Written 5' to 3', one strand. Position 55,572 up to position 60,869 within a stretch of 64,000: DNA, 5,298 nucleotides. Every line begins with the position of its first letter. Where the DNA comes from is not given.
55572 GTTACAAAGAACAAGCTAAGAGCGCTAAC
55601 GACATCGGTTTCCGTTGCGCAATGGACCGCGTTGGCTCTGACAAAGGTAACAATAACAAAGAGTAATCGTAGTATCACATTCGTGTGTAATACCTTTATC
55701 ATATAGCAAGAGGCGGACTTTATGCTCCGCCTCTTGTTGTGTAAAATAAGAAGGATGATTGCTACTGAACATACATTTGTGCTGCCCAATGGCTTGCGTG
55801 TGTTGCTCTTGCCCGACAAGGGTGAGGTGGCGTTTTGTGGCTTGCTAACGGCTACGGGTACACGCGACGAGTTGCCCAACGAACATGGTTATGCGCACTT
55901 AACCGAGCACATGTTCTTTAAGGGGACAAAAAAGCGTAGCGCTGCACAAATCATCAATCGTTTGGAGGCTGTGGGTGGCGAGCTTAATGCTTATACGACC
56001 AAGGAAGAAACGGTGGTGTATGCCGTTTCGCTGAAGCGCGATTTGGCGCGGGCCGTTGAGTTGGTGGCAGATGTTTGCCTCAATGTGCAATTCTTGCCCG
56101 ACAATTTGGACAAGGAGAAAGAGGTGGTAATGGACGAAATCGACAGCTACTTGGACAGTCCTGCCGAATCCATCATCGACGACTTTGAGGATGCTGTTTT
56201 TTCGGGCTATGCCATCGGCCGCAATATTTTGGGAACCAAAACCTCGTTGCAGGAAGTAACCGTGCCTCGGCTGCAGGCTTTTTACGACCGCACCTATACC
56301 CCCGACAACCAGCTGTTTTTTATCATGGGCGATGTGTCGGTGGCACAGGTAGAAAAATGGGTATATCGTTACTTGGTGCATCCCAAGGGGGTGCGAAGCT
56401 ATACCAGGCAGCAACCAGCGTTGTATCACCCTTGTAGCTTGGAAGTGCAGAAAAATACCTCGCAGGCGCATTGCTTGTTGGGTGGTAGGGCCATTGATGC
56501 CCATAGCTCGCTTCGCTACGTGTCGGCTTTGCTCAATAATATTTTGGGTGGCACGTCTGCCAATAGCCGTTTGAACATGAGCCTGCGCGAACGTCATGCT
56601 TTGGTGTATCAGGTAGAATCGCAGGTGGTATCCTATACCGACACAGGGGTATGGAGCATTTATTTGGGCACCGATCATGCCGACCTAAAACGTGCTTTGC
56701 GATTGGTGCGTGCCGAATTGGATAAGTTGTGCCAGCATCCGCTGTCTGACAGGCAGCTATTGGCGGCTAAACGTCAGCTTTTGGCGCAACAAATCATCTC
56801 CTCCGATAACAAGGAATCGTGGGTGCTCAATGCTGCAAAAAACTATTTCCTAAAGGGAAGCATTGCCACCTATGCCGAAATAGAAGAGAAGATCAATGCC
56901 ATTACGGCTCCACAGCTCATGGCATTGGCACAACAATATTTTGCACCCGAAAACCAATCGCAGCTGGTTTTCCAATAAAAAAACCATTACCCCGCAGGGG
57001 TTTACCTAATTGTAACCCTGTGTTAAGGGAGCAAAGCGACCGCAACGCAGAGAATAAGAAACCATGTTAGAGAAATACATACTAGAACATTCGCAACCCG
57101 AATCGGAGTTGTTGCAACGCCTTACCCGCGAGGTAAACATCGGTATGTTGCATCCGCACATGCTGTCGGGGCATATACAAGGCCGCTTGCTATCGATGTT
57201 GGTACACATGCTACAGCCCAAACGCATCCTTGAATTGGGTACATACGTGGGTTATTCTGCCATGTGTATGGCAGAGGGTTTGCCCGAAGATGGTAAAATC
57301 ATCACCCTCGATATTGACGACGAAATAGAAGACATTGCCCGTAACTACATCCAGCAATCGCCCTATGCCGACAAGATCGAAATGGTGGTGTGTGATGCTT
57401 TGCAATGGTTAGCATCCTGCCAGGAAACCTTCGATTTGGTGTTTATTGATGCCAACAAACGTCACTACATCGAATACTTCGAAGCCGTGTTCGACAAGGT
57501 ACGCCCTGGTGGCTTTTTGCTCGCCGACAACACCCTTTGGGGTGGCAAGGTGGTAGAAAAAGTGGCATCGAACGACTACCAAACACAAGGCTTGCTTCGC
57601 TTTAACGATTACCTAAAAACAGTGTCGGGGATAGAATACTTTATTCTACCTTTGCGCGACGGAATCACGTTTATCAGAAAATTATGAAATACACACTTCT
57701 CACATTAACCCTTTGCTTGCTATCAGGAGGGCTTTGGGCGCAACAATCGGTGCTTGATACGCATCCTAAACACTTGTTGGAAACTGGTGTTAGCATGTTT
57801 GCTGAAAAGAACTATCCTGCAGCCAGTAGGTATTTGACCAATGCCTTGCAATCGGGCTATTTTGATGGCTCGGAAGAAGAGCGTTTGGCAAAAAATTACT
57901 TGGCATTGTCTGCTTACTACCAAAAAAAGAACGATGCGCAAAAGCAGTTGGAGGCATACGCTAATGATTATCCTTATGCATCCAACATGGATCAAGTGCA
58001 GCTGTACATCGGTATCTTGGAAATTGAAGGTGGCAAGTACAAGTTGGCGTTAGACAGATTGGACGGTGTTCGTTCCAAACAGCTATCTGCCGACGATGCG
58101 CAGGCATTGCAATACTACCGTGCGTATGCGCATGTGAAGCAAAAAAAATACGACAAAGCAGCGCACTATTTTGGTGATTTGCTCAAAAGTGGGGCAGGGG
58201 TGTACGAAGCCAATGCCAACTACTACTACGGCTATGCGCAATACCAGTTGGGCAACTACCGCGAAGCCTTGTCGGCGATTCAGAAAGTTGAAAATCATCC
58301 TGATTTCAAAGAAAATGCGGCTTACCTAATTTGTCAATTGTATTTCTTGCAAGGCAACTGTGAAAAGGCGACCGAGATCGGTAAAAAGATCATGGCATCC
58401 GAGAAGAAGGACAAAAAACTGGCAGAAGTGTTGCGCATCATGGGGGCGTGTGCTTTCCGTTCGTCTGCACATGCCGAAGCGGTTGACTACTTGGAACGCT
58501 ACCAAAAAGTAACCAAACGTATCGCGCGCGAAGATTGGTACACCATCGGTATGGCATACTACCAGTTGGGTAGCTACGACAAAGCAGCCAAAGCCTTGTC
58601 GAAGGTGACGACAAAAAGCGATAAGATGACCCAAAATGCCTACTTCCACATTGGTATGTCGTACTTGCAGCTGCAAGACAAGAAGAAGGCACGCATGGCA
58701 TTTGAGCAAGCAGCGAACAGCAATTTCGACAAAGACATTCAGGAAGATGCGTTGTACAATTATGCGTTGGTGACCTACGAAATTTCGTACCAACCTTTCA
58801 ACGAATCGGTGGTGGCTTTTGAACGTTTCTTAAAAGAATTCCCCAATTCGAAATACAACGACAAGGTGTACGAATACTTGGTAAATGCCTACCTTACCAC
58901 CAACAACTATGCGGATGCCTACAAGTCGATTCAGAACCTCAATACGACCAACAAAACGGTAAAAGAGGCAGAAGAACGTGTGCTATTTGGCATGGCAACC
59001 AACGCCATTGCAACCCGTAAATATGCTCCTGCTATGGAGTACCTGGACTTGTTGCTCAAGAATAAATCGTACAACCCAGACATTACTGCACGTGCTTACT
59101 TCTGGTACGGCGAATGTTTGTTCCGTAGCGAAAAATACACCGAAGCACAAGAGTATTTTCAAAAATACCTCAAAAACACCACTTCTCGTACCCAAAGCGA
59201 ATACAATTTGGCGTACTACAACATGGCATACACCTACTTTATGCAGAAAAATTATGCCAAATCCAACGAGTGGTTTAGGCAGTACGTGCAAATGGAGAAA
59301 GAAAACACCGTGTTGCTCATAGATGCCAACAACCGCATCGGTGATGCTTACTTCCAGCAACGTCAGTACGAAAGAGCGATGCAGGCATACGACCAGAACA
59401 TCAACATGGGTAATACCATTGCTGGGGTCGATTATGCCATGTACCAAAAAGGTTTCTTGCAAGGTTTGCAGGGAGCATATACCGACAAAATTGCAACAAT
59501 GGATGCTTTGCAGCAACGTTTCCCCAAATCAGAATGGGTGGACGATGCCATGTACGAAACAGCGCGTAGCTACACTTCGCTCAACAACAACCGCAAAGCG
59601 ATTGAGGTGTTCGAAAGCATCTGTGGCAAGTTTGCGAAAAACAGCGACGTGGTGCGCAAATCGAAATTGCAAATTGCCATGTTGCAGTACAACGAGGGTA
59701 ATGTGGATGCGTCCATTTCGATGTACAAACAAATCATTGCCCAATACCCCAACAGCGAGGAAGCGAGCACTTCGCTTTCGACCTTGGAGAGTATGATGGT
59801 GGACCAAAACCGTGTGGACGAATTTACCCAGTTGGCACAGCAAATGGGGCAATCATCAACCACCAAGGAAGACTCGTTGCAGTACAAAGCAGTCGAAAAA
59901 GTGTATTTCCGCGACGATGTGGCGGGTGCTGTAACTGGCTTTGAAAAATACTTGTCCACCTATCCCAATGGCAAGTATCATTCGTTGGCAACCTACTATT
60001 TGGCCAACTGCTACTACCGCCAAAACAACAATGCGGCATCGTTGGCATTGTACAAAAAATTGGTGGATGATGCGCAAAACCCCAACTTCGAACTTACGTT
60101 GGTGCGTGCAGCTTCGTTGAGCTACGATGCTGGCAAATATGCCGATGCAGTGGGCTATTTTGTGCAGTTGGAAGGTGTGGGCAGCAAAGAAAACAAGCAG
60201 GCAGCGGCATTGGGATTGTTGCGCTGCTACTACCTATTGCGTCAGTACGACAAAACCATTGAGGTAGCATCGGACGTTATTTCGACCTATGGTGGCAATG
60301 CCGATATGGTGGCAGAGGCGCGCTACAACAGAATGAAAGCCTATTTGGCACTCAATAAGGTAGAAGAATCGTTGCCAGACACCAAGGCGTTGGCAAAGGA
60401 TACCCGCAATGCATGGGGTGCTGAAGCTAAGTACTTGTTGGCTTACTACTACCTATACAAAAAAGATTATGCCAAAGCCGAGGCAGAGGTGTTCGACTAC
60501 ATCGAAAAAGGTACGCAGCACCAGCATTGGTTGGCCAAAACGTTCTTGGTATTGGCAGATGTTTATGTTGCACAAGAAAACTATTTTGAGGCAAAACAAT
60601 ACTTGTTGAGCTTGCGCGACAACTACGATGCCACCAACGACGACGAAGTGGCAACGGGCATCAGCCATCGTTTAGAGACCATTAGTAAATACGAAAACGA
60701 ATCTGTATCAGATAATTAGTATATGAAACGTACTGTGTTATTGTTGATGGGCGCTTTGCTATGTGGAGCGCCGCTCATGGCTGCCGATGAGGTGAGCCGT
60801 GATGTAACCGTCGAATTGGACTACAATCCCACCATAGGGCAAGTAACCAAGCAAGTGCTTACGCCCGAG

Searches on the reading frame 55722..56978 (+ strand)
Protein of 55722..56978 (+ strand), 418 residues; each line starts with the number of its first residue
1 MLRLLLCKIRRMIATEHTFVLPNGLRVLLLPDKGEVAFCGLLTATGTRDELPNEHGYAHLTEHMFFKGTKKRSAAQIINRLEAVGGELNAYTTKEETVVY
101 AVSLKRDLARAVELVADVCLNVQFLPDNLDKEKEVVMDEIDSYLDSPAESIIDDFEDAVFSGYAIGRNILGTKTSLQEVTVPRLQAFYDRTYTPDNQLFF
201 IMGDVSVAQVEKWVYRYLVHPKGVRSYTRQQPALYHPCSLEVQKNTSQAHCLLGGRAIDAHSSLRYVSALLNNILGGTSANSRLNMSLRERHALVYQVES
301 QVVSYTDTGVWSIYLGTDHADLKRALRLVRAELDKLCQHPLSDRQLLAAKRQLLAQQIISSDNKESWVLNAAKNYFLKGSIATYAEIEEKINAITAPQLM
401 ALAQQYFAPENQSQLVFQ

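Call 37: search_protein_families(library=pfam, proteins=[window:55722-56978:+], max_evalue=0.0001)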
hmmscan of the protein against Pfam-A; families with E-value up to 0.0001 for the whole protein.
window:55722-56978:+ (418 aa): 2 families
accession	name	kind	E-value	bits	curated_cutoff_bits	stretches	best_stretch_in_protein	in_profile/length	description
PF00675.25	Peptidase_M16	-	5.2e-32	111.2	22.3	1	27-172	2-148/149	Insulinase (Peptidase family M16)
PF05193.26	Peptidase_M16_C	-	7.1e-31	107.9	23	1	179-353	2-181/181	Peptidase M16 inactive domain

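Call 80: search_protein_families(library=ncbifam, proteins=[window:55722-56978:+], max_evalue=0.001)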
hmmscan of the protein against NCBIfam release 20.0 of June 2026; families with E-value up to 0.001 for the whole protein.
window:55722-56978:+ (418 aa): 4 families
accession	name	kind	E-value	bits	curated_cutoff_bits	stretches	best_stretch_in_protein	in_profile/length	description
NF047422.1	YfmF_fam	equivalog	5.8e-29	101.2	285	1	121-406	116-401/412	EF-P 5-aminopentanol modification-associated protein YfmF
NF047421.1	YfmH_fam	equivalog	1.8e-23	83.4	250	1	18-414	12-418/425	EF-P 5-aminopentanol modification-associated protein YfmH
NF011681.0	PRK15101.1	equivalog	6.7e-09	34.3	765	1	20-140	48-170/961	pitrilysin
TIGR02110.1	PQQ_syn_pqqF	equivalog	8.8e-09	34.7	320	1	17-235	1-225/697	pyrroloquinoline quinone biosynthesis protein PqqF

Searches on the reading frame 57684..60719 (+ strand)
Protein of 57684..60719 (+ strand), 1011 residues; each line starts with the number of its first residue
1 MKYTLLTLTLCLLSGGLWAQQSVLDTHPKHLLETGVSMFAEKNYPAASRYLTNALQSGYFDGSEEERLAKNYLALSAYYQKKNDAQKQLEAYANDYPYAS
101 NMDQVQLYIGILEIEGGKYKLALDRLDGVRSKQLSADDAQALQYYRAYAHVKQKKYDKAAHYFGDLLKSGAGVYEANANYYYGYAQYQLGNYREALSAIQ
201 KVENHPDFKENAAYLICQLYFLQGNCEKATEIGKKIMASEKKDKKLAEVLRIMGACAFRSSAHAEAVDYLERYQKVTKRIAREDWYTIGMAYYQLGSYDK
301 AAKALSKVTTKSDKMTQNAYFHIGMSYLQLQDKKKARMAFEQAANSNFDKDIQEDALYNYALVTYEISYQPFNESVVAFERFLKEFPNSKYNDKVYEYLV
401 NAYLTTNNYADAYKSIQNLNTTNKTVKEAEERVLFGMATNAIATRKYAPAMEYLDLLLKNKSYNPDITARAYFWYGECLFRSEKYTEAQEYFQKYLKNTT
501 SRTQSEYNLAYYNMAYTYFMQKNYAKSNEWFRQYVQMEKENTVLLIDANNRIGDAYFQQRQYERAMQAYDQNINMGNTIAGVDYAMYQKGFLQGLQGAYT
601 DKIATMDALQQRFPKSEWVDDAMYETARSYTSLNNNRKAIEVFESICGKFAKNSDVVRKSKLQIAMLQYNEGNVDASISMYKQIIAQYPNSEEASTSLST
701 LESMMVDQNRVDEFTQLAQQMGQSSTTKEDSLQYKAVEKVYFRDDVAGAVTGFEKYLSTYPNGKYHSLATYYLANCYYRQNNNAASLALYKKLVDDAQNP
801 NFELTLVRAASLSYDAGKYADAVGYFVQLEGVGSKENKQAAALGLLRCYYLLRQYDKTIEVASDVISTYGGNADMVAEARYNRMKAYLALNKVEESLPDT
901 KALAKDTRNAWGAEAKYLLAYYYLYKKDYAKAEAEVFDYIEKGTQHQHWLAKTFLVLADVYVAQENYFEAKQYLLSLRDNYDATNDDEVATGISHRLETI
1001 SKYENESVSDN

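Call 37: search_protein_families(library=pfam, proteins=[window:57684-60719:+], max_evalue=0.0001)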
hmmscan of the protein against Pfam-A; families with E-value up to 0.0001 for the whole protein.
window:57684-60719:+ (1011 aa): 13 families
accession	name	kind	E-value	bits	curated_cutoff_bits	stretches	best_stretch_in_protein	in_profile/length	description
PF13174.12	TPR_6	-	1.1e-38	129.7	26.3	0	662-691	4-33/33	Tetratricopeptide repeat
PF13432.12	TPR_16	-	6e-36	122.9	32.7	2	146-205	3-61/65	Tetratricopeptide repeat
PF07719.23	TPR_2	-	1.2e-27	94.1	27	0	469-497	1-29/34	Tetratricopeptide repeat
PF14559.12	TPR_19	-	2.1e-23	82.8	25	0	745-801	6-60/68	Tetratricopeptide repeat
PF12895.13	ANAPC3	-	3.3e-23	82.2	27.2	0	283-342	24-81/82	Anaphase-promoting complex, cyclosome, subunit 3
PF13428.12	TPR_14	-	1.3e-21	75.4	23.5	0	283-308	2-27/44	Tetratricopeptide repeat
PF13424.12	TPR_12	-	1.7e-19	70.2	30.1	1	468-537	2-74/77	Tetratricopeptide repeat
PF13181.12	TPR_8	-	2.8e-11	43.1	25.7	0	319-347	3-31/34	Tetratricopeptide repeat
PF21545.3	T7SS_EccA1_N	-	6.4e-11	42.5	27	1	92-248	89-242/272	T7SS, ESX-1 secretion system protein EccA1, N-terminal domain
PF00515.34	TPR_1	-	1.5e-10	40.8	27.8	0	285-308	4-27/34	Tetratricopeptide repeat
PF25062.1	ARM_TT21_N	-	8.9e-09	35.8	40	0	132-251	19-141/222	Tetratricopeptide repeat protein 21 N-terminal ARM repeat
PF13371.12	TPR_9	-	2.8e-07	30.9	35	0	259-307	7-54/73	Tetratricopeptide repeat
PF13525.12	YfiO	-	6.6e-06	26.5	25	0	585-695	7-127/203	Outer membrane lipoprotein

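Call 80: search_protein_families(library=ncbifam, proteins=[window:57684-60719:+], max_evalue=0.001)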
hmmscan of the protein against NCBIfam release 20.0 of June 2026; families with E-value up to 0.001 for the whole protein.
window:57684-60719:+ (1011 aa): 8 families
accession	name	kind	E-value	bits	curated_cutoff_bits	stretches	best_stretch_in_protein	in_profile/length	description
TIGR02795.1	tol_pal_ybgF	equivalog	9e-51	171.5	90.1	4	585-696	4-114/119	tol-pal system protein YbgF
TIGR03302.1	OM_YfiO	subfamily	3.1e-33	115.2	81.4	5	615-695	28-107/239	outer membrane protein assembly factor BamD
TIGR02917.1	PEP_TPR_lipo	equivalog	3.4e-27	94.7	312.2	5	80-344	204-458/899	XrtA/PEP-CTERM system TPR-repeat protein PrsT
NF052312.1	T9SS_PorW_SprE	equivalog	1.2e-18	67.1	250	1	213-455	107-352/716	type IX secretion system periplasmic lipoprotein PorW/SprE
NF052415.1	T3SS_chap_SctY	equivalog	1.9e-12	47.6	70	0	429-497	38-105/106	type III secretion apparatus assembly chaperone SctY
NF047507.1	TPR_BatC_Lepto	exception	9.8e-08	31.7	175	1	286-349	62-128/214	TPR repeat-containing protein BatC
TIGR02552.1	LcrH_SycD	equivalog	4e-05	23.4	104.8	1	285-348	55-117/136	SycD/LcrH family type III secretion system chaperone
NF033758.1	gliding_GltE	equivalog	9.8e-05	21.5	225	0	505-581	253-325/411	adventurous gliding motility TPR repeat lipoprotein GltE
